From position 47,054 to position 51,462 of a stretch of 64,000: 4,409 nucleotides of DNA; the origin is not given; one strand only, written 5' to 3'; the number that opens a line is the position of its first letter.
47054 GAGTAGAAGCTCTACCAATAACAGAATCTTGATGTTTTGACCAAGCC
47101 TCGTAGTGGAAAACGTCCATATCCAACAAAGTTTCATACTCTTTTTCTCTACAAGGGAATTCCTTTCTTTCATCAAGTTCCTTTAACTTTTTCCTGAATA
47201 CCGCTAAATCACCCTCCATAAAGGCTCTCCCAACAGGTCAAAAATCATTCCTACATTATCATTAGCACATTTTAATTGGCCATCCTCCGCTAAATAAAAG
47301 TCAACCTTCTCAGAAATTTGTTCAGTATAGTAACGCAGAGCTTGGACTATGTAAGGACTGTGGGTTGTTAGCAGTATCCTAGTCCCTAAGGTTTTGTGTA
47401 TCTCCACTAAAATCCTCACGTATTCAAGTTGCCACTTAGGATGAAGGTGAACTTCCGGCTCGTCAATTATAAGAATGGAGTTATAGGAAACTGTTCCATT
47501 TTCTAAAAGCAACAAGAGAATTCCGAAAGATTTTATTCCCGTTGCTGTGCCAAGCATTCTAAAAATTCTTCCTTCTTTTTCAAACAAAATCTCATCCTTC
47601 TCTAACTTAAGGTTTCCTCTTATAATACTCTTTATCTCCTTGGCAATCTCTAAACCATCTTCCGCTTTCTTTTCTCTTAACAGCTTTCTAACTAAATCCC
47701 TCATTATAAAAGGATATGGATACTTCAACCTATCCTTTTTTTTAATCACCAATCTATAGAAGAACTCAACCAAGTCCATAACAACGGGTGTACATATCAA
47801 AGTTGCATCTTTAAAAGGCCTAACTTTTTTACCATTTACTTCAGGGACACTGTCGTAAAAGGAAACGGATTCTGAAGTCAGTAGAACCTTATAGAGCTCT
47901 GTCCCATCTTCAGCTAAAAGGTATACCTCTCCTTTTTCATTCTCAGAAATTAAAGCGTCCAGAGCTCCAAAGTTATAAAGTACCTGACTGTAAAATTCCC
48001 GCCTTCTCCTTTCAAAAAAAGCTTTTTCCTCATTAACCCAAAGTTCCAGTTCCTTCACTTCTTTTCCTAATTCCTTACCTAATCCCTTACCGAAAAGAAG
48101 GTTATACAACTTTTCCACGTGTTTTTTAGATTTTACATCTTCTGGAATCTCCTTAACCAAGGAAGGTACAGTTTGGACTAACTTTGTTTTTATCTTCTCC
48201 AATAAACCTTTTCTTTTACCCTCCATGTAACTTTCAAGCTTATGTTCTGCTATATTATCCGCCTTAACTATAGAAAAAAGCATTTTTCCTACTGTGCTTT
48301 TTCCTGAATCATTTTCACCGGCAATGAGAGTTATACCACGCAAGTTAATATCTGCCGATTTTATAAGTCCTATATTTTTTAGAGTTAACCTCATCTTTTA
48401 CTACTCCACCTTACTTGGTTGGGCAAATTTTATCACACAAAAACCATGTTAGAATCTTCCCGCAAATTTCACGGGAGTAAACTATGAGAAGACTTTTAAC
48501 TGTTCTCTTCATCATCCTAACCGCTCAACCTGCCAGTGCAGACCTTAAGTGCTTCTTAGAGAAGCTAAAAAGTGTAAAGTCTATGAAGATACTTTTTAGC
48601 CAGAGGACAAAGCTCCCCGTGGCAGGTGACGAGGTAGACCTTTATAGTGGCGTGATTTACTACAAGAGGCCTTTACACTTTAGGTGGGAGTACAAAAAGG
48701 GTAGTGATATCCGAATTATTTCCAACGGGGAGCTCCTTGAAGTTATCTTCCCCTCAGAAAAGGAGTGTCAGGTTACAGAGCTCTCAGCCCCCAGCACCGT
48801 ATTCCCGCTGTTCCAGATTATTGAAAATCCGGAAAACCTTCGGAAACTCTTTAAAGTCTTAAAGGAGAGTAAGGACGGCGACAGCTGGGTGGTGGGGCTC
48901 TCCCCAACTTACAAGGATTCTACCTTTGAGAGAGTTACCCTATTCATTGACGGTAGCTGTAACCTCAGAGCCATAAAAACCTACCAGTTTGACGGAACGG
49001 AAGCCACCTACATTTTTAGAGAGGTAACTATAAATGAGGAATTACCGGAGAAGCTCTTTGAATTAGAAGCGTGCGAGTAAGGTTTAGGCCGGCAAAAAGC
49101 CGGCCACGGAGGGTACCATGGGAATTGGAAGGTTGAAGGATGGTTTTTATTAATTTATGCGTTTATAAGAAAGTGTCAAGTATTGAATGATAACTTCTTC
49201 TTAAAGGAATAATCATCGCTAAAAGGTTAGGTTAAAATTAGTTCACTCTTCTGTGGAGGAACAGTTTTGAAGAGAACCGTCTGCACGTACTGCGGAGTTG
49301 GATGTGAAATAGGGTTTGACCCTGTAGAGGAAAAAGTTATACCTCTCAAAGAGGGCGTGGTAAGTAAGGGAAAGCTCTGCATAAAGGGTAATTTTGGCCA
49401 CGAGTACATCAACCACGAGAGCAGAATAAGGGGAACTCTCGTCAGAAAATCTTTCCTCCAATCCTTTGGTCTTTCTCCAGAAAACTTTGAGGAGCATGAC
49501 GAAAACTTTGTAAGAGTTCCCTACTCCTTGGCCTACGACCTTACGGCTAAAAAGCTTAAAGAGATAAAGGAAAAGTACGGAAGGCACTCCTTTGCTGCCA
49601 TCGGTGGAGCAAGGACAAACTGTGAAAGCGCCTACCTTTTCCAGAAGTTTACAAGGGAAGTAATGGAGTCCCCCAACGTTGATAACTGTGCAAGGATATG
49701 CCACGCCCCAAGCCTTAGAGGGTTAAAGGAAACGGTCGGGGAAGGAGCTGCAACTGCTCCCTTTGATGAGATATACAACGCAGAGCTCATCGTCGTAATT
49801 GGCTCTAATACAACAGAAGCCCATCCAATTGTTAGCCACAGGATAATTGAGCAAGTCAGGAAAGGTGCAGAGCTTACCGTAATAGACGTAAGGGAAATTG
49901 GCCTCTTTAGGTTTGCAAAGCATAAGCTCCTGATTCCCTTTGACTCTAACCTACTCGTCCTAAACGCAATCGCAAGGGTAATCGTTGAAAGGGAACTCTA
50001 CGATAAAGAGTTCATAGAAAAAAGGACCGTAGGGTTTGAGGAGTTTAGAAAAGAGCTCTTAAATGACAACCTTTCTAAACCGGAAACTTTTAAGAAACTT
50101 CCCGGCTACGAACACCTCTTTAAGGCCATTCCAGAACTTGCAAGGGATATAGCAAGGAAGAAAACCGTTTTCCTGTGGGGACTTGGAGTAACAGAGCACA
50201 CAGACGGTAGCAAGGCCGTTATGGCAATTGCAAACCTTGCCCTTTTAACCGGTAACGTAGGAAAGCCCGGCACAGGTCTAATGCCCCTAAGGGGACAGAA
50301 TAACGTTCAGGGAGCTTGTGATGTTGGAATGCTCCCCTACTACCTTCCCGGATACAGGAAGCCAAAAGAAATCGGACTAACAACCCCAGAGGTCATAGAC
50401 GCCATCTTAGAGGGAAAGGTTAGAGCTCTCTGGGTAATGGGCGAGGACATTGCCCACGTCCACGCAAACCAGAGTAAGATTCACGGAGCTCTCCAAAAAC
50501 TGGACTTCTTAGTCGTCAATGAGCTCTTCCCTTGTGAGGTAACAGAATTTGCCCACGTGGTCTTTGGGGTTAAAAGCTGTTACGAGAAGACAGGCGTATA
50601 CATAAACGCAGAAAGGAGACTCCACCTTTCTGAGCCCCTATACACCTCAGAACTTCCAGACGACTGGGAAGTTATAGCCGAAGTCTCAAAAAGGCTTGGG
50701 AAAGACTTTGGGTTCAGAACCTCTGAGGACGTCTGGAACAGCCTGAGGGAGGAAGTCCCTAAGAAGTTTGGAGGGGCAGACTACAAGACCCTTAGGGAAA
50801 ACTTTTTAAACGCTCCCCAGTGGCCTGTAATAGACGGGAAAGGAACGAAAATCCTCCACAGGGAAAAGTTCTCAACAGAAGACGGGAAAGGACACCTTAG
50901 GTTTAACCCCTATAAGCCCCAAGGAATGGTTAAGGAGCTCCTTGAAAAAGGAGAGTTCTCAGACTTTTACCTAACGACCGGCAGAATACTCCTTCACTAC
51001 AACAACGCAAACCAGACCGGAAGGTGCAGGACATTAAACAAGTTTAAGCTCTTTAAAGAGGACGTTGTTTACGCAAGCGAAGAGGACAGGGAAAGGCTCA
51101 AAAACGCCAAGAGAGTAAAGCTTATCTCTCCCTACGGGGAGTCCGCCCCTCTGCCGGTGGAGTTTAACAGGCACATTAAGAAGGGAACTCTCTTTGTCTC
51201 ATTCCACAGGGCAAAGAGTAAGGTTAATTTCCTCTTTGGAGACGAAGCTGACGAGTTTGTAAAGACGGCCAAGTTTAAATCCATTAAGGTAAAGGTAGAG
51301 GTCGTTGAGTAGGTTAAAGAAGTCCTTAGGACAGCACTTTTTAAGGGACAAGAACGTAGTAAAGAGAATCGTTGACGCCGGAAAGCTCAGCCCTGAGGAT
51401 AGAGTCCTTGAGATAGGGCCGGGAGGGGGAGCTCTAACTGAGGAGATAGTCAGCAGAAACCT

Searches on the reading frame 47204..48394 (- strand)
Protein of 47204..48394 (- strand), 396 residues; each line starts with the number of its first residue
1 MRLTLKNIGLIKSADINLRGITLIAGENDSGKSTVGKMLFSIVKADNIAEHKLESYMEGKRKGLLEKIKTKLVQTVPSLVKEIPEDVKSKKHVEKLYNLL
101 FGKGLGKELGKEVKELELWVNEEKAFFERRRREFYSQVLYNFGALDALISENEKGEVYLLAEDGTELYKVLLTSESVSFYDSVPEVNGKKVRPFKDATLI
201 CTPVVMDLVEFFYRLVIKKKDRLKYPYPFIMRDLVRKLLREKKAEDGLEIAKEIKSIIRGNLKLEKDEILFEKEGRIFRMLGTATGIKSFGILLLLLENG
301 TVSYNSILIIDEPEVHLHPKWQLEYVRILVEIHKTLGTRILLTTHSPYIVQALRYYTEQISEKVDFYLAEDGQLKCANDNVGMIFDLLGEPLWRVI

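Call 91: search_protein_families(library=padloc, proteins=[window:47204-48394:-], max_evalue=0.00001)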
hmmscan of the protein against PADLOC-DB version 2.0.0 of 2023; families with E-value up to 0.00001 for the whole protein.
window:47204-48394:- (396 aa): 111 families (the best 25 are shown)
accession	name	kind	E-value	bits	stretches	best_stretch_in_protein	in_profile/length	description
PDLC04214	HEC-02A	-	4.7e-30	103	1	236-380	167-313/338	-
PDLC04033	PD-T4-4_A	-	1.1e-26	92.1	2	246-353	265-373/460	-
PDLC04213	HEC-02A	-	3.8e-26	90.4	1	2-367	5-292/337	-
PDLC04032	PD-T4-4_A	-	4.7e-22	76.6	2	239-352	277-393/474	-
PDLC00303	PtuA1|PtuA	-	1.1e-21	75.3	1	259-384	192-312/386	AAA ATPase domain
PDLC03878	NsnB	-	2.1e-20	71.8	2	293-365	225-299/345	-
PDLC04664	PDC-M47A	-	1.3e-18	65.2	2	246-353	261-369/461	-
PDLC00266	PtuA1|PtuA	-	6.2e-18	63.3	1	264-353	293-383/483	AAA ATPase domain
PDLC02979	AriA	-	1.7e-17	62.3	1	3-350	6-373/373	-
PDLC00283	PtuA1|PtuA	-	7.8e-17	59.5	1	251-354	244-348/448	AAA ATPase domain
PDLC00305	PtuA1|PtuA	-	1.9e-16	58.4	1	303-354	243-292/392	AAA ATPase domain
PDLC00265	PtuA1|PtuA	-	3.2e-16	57.5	1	301-357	322-379/479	AAA ATPase domain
PDLC02980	AriA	-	2.3e-15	55.3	1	284-350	239-303/304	-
PDLC00271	PtuA1|PtuA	-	1.1e-14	52.8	1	305-353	279-325/421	AAA ATPase domain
PDLC00289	PtuA1|PtuA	-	1.6e-14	51.8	1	304-353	248-295/404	AAA ATPase domain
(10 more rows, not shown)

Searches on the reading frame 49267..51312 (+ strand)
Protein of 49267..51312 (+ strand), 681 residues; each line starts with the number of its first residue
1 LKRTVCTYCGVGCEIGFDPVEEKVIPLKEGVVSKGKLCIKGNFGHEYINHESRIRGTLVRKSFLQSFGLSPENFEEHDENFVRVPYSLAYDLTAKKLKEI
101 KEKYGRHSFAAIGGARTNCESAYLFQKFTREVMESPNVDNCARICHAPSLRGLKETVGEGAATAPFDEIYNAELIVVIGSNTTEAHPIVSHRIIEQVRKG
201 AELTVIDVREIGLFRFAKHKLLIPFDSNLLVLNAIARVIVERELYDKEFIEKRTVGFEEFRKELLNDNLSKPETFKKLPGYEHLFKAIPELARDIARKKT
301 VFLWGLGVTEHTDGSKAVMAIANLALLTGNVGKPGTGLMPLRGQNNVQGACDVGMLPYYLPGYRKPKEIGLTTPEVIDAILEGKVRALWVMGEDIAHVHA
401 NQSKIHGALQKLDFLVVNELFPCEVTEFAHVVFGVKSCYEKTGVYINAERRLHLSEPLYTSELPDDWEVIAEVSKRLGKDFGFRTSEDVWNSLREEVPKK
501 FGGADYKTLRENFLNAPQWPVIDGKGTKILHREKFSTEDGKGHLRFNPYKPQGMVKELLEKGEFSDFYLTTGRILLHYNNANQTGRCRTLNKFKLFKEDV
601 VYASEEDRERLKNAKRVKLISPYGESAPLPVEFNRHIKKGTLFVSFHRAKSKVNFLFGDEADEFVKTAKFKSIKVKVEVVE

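Call 40: find_encoding_contigs(protein=window:49267-51312:+, flank=10000, max_places=1)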
Protein window:49267-51312:+ (681 aa): 2 contigs read that carry it; 1 place shown.
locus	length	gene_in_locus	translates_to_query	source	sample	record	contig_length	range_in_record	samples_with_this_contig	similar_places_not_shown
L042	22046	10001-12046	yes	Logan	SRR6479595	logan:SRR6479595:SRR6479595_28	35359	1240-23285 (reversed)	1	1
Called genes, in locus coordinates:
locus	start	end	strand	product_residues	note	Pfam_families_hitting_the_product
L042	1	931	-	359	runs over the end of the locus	PF03739:LptF_LptG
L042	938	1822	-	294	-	PF07549:Sec_GG, PF02355:SecD_SecF_C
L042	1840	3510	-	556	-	PF07549:Sec_GG (weak), PF21760:SecD_1st, PF22599:SecDF_P1_head, PF00873:ACR_tran (weak), PF02355:SecD_SecF_C, PF03176:MMPL (weak)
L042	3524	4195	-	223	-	PF01966:HD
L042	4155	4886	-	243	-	PF03099:BPL_LplA_LipB, PF02237:BPL_C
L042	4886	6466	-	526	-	PF01676:Metalloenzyme, PF06415:iPGM_N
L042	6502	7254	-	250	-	PF01416:PseudoU_synth_1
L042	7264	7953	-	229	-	-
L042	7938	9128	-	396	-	PF13175:AAA_15, PF13476:AAA_23 (weak), PF13304:AAA_21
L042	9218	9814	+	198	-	PF03548:LolA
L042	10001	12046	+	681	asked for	PF04879:Molybdop_Fe4S4, PF00384:Molybdopterin, PF01568:Molydop_binding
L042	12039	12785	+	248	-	PF00398:RrnaAD, PF13649:Methyltransf_25 (faint)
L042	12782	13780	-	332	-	PF01430:HSP33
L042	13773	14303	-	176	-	PF00004:AAA (weak), PF03266:NTPase_1, PF13401:AAA_22 (weak), PF13479:AAA_24 (weak)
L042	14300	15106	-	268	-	PF23023:Anti-Pycsar_Apyc1 (weak), PF12706:Lactamase_B_2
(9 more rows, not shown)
